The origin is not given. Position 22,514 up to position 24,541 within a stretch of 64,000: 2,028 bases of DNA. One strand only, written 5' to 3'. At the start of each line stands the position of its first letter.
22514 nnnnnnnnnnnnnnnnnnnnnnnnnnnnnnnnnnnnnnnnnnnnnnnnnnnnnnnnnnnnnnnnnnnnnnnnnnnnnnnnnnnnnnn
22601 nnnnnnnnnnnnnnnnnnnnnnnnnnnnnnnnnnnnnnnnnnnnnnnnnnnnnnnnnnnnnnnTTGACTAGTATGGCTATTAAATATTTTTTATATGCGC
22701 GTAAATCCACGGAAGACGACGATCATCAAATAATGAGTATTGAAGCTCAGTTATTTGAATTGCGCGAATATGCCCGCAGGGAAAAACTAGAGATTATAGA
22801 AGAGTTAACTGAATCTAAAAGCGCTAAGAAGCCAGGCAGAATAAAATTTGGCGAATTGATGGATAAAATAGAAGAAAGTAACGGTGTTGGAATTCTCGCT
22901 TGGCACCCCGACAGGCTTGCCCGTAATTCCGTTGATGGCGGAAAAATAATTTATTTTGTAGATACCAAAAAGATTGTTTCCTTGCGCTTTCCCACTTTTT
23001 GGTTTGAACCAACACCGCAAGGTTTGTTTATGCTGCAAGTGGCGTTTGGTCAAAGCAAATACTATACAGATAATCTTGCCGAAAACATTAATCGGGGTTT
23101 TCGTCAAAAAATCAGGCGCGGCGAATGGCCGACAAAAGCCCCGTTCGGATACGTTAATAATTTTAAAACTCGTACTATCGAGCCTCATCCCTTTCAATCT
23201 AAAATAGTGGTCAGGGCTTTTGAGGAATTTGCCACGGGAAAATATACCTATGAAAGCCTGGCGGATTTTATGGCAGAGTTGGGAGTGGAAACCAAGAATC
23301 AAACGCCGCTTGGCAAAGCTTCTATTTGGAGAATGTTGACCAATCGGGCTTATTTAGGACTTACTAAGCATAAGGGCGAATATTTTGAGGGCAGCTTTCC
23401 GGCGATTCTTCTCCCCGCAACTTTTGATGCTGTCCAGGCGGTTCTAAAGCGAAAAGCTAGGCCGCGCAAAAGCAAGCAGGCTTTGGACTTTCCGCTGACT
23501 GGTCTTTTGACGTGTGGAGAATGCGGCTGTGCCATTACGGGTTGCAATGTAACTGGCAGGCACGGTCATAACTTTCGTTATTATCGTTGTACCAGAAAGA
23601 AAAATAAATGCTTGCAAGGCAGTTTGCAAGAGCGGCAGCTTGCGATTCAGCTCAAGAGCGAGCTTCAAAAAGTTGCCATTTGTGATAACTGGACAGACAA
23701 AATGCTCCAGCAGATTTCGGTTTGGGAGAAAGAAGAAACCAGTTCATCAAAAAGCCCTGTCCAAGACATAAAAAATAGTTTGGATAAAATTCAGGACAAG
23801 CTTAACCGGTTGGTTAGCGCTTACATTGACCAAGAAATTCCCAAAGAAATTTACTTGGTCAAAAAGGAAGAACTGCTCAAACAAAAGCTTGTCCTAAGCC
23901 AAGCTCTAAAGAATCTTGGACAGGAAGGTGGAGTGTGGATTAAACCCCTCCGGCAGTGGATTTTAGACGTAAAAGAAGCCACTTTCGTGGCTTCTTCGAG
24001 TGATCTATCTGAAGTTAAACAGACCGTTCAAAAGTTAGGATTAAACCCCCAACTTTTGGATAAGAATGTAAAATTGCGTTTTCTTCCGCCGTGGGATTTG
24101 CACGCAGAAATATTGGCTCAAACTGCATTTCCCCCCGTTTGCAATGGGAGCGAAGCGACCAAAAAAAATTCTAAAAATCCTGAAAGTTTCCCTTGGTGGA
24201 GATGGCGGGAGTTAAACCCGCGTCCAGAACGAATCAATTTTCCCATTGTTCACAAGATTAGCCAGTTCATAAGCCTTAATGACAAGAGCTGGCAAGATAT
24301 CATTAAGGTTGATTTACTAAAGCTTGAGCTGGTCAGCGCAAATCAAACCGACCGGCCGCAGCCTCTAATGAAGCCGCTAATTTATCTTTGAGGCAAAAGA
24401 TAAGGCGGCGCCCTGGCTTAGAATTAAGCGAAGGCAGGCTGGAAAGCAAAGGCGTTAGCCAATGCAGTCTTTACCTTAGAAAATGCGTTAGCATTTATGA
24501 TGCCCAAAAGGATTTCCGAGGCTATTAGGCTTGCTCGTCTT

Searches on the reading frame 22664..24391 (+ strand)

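Call 39: search_protein_families(library=pfam, proteins=[window:22664-24391:+], max_evalue=0.0001)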
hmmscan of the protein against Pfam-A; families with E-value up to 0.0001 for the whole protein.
window:22664-24391:+ (575 aa): 3 families
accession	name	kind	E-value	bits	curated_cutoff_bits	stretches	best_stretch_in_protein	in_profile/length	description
PF00239.26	Resolvase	-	3.3e-21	76.4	23.3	1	9-155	2-145/145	Resolvase, N terminal domain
PF07508.19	Recombinase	-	1.3e-12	48.2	21.1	1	178-263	3-101/102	Recombinase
PF13408.12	Zn_ribbon_recom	-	4e-08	33.9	25.3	1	277-325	1-48/58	Recombinase zinc beta ribbon domain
